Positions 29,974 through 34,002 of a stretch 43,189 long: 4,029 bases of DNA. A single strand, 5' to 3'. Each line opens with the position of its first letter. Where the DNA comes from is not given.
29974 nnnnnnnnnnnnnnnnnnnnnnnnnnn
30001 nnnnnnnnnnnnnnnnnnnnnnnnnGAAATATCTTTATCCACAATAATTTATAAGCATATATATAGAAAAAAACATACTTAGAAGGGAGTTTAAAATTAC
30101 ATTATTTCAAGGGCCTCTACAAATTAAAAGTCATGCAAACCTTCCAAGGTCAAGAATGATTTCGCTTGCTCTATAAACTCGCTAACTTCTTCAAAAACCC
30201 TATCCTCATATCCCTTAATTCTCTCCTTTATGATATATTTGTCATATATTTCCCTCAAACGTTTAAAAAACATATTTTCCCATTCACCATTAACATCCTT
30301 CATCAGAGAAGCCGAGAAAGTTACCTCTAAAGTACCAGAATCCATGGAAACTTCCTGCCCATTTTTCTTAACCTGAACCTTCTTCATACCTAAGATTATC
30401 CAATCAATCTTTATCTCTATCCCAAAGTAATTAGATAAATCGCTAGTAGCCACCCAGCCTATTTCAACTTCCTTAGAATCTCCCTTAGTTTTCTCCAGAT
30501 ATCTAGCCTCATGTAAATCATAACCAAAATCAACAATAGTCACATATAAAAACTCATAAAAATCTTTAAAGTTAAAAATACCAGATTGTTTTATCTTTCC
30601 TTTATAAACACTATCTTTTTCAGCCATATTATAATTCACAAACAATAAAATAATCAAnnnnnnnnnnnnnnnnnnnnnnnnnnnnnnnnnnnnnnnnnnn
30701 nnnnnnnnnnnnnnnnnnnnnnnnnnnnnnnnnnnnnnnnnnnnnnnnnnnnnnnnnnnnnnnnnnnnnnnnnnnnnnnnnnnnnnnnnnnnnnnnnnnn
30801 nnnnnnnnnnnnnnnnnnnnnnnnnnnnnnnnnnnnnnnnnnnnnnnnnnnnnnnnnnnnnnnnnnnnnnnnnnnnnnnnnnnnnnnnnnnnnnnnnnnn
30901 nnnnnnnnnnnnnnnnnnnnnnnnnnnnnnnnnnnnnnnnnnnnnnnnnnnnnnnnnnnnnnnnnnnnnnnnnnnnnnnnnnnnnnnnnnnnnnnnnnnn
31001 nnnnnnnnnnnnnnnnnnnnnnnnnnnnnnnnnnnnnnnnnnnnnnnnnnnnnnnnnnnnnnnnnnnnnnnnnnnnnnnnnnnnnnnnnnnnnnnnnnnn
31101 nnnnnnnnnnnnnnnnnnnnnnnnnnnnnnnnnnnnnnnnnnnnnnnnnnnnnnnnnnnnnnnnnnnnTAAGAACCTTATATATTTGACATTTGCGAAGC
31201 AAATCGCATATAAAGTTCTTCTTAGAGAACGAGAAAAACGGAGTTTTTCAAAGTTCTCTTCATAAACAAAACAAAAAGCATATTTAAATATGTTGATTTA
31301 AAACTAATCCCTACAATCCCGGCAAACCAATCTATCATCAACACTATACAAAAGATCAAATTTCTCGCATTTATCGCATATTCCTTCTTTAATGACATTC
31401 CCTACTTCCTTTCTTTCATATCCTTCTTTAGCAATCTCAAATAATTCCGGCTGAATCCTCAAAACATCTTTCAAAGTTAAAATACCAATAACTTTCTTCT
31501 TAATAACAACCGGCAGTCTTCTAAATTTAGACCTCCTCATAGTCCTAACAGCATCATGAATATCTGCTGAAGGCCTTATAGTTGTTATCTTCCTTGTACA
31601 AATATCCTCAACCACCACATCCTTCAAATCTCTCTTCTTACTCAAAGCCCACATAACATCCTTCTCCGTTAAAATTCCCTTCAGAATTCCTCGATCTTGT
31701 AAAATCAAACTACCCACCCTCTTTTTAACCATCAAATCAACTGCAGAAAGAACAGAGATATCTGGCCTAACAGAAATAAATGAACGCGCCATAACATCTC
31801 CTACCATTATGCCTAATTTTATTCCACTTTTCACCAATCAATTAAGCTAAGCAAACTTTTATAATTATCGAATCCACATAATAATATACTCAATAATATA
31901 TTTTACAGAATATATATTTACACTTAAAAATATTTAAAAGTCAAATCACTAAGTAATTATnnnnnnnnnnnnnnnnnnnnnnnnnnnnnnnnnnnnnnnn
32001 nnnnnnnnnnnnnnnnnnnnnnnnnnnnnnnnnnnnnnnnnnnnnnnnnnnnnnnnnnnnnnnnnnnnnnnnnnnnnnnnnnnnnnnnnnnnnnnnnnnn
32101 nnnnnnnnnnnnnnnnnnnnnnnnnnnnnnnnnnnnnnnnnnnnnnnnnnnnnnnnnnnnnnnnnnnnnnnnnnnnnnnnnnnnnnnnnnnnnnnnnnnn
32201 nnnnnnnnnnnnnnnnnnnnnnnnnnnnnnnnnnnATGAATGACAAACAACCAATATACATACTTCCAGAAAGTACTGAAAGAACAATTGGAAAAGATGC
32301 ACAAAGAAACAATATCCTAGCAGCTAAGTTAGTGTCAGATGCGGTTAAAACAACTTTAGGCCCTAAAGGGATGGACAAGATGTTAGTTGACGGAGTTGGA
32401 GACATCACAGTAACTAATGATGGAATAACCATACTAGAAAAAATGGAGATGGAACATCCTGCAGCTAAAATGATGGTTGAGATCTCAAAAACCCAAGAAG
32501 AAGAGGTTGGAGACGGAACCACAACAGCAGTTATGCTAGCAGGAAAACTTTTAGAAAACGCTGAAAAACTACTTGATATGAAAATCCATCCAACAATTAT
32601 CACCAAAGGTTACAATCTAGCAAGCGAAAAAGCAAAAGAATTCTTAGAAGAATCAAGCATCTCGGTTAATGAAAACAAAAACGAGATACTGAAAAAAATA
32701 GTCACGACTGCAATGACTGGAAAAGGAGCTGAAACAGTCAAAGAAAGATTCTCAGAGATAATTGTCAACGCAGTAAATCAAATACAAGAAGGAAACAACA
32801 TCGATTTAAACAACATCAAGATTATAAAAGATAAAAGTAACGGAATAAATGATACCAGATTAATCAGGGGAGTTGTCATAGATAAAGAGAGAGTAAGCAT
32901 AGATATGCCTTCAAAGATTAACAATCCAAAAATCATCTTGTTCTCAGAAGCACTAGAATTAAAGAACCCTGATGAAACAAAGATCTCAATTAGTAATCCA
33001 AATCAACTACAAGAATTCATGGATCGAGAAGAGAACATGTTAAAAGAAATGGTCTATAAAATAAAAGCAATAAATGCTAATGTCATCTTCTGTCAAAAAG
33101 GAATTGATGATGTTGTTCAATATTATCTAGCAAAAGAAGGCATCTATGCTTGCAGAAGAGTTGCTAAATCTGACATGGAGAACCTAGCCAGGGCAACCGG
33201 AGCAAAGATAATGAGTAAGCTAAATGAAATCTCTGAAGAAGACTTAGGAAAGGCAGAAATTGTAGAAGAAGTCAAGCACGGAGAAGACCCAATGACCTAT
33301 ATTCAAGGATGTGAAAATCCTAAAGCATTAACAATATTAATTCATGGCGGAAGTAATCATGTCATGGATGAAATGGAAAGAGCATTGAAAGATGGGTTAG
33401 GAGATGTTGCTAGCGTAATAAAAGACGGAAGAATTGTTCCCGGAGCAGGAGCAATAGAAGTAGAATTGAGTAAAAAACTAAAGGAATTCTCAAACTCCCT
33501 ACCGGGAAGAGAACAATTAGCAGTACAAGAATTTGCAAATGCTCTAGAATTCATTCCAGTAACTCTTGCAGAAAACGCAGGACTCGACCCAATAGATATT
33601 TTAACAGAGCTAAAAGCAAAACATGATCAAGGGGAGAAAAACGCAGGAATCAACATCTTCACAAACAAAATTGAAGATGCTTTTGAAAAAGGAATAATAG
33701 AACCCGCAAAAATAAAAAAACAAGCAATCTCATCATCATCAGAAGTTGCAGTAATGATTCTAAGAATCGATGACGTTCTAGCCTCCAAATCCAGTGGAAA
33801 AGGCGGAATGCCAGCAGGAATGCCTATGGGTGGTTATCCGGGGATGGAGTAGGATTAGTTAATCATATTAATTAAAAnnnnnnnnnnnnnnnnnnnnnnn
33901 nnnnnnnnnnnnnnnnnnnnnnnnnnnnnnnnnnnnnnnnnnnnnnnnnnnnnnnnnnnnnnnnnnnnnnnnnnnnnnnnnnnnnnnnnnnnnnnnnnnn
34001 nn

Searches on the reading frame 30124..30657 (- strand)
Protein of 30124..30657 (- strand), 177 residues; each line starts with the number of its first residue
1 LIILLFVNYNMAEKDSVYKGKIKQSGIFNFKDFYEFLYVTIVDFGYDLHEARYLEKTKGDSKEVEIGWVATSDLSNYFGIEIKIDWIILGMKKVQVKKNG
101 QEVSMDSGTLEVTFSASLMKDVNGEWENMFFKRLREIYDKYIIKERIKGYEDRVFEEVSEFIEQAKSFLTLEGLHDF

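Call 58: search_protein_families(library=pfam, proteins=[window:30124-30657:-], max_evalue=0.01)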
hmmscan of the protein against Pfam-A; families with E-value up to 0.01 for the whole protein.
window:30124-30657:- (177 aa): 1 family
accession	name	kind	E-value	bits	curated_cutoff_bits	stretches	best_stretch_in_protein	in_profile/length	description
PF04146.21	YTH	-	0.0066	16.6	22.1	1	52-109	72-128/135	YT521-B-like domain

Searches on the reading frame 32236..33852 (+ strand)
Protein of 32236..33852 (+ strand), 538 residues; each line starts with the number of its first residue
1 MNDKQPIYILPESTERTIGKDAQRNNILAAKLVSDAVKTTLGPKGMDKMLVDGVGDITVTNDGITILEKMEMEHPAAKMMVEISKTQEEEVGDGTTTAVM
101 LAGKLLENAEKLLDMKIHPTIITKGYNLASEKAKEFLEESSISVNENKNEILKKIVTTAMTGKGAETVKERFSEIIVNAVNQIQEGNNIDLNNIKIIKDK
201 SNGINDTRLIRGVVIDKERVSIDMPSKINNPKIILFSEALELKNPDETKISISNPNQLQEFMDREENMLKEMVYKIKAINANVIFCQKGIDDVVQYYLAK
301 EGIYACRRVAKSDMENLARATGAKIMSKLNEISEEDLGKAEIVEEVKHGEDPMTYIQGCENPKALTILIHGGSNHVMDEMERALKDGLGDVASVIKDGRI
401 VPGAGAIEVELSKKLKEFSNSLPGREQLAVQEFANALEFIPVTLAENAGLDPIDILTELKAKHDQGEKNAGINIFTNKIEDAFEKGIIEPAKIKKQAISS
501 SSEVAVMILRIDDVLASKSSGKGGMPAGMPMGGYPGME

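Call 13: find_encoding_contigs(protein=window:32236-33852:+, flank=10000, max_places=10)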
Protein window:32236-33852:+ (538 aa): 5 contigs read that carry it; 4 places shown.
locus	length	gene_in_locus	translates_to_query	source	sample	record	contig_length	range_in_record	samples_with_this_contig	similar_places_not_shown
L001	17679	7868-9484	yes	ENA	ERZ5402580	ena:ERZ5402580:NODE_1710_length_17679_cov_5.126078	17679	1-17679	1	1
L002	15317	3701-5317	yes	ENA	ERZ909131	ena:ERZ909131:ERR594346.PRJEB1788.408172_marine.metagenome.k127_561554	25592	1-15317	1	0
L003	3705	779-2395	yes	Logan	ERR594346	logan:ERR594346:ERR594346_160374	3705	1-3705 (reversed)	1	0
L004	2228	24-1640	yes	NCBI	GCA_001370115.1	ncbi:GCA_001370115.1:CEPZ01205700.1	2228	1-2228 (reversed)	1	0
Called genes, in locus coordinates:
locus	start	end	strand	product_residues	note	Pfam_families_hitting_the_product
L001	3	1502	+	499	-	?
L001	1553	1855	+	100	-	-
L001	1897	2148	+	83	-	PF01247:Ribosomal_L35Ae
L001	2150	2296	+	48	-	-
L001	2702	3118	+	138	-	PF00252:Ribosomal_L16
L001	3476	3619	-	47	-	-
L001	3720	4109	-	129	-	-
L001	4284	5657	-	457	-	-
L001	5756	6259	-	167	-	-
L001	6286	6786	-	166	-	-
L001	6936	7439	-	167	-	PF00571:CBS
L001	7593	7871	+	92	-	-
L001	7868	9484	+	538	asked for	PF00118:Cpn60_TCP1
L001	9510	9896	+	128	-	-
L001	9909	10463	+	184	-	PF00160:Pro_isomerase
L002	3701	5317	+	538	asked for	PF00118:Cpn60_TCP1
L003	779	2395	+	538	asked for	PF00118:Cpn60_TCP1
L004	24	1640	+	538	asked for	PF00118:Cpn60_TCP1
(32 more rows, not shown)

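Call 42: find_homologous_proteins(query=window:32236-33852:+, max_evalue=1e-100)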
Query window:32236-33852:+ (538 aa): 7996 proteins with E <= 1e-100 among 8000 candidates; the best 120 are listed.
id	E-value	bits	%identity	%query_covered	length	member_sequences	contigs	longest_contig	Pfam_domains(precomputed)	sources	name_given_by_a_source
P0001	0.0e+0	1149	100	100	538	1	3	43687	PF00118.30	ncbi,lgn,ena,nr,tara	ncbi:thermosome subunit [Candidatus Pacearchaeota archaeon]|nr:thermosome subunit [Candidatus Pacear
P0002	2.0e-274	929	79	96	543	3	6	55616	PF00118.30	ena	-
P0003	4.8e-273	924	79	100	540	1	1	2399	PF00118.30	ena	-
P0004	3.4e-270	915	80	96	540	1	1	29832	PF00118.30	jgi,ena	-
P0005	2.0e-268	909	79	96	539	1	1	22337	PF00118.30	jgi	jgi:thermosome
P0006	2.6e-267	905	78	96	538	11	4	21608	PF00118.30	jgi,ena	jgi:thermosome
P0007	8.4e-267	904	78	100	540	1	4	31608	PF00118.30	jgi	-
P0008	1.9e-266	903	77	96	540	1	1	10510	PF00118.30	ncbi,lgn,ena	-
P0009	2.2e-266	902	78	100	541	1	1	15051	PF00118.30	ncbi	-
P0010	2.8e-266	902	77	100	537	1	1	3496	PF00118.30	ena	-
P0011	5.1e-266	901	78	96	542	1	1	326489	PF00118.30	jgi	jgi:archaeal chaperonin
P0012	6.1e-265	898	80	96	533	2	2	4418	PF00118.30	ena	-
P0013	1.8e-264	896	76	100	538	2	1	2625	PF00118.30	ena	-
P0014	3.8e-264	895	78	96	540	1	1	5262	PF00118.30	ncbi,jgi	ncbi:MAG: thermosome subunit alpha [archaeon]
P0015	4.3e-264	895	77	100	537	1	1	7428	PF00118.30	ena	-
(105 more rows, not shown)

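Call 43: find_encoding_contigs(protein=P0002, flank=10000, max_places=2)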
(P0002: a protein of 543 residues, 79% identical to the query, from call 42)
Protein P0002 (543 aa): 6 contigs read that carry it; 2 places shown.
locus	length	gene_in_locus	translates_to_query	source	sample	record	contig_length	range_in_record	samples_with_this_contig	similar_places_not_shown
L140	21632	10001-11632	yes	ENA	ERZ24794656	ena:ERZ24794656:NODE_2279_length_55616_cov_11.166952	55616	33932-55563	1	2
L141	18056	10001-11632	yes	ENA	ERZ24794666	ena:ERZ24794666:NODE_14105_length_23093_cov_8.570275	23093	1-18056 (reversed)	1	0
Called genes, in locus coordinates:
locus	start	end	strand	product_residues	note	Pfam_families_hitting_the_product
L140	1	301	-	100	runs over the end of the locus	-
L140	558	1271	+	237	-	PF04893:Yip1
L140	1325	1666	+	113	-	PF01844:HNH (weak)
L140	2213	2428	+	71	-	-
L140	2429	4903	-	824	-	PF03104:DNA_pol_B_exo1, PF13482:RNase_H_2, PF00136:DNA_pol_B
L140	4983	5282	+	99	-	PF16697:Yop-YscD_cpl, PF00498:FHA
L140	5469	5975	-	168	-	-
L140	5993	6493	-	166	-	-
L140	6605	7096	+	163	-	PF11848:DUF3368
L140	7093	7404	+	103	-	PF03683:UPF0175, PF24001:DUF7317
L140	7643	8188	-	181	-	PF00571:CBS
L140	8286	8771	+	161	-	PF10706:Aminoglyc_resit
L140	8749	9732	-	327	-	PF04055:Radical_SAM (weak)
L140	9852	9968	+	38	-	-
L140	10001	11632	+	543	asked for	PF00118:Cpn60_TCP1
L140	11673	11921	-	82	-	-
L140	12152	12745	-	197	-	PF06130:PTAC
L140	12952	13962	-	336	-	PF01400:Astacin (faint), PF00413:Peptidase_M10, PF07705:CARDB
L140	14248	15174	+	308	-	PF02661:Fic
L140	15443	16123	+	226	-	PF13485:Peptidase_MA_2 (faint)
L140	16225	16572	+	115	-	-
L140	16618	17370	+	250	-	PF02673:BacA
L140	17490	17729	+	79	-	-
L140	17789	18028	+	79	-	-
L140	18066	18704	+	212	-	PF00254:FKBP_C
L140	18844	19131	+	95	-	-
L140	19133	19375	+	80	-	-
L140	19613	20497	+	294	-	PF02661:Fic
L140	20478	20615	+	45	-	-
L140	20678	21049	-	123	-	PF00665:rve (faint), PF13683:rve_3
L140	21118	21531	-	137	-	PF13565:HTH_32 (weak)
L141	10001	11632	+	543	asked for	PF00118:Cpn60_TCP1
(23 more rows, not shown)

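Call 44: find_encoding_contigs(protein=P0004, flank=10000, max_places=2)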
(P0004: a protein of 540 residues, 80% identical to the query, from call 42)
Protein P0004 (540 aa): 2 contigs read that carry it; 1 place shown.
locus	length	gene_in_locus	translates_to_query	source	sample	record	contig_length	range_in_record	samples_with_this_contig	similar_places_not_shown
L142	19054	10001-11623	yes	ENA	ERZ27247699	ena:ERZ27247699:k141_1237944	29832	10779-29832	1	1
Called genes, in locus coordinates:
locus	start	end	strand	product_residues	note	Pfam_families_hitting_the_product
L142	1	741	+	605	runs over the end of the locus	-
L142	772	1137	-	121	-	-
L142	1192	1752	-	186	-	-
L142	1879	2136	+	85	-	PF01247:Ribosomal_L35Ae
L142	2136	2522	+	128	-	-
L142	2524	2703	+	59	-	-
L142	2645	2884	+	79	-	-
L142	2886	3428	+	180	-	PF00252:Ribosomal_L16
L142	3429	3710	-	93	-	PF09360:zf-CDGSH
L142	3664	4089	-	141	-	-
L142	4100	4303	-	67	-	-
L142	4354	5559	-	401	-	PF02353:CMAS, PF13489:Methyltransf_23, PF13847:Methyltransf_31, PF08241:Methyltransf_11, PF08242:Methyltransf_12 (weak), PF13649:Methyltransf_25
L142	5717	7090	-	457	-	-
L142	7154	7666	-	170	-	-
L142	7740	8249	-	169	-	-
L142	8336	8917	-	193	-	-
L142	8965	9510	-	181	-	PF00571:CBS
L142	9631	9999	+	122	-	-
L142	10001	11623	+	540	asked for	PF00118:Cpn60_TCP1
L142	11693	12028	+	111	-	-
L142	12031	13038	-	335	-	PF01400:Astacin (faint), PF00413:Peptidase_M10, PF07705:CARDB (weak)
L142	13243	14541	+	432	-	-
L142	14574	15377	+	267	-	-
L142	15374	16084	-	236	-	-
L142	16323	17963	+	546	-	PF00270:DEAD, PF04851:ResIII, PF00271:Helicase_C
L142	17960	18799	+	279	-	-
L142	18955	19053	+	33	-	?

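Call 45: find_encoding_contigs(protein=P0007, flank=10000, max_places=2)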
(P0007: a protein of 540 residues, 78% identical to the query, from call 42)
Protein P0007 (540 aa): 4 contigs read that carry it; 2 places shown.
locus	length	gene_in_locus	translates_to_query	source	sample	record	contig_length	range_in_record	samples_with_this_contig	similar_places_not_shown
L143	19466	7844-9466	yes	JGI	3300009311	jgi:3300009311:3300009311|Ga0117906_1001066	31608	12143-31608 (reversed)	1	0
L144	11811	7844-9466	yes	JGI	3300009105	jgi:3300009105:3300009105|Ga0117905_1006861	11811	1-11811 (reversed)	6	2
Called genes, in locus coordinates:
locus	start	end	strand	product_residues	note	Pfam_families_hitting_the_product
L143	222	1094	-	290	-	-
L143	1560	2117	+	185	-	PF01928:CYTH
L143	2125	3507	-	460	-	-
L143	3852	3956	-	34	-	-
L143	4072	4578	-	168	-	-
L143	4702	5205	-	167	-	-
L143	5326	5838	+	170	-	-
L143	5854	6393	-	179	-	PF00571:CBS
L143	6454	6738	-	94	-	-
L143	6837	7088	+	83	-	-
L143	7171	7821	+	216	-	-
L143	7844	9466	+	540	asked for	PF00118:Cpn60_TCP1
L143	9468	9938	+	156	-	-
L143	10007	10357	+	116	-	-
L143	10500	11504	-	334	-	PF00413:Peptidase_M10, PF07705:CARDB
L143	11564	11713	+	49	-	-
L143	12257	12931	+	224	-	-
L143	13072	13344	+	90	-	PF02661:Fic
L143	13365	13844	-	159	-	-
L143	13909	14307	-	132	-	-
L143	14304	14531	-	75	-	-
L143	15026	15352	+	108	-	-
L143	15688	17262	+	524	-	PF00270:DEAD, PF04851:ResIII, PF00271:Helicase_C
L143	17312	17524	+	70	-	-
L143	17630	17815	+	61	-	PF07927:HicA_toxin (weak)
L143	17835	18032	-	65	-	-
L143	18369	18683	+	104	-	-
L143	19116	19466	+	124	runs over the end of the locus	-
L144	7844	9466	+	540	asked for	PF00118:Cpn60_TCP1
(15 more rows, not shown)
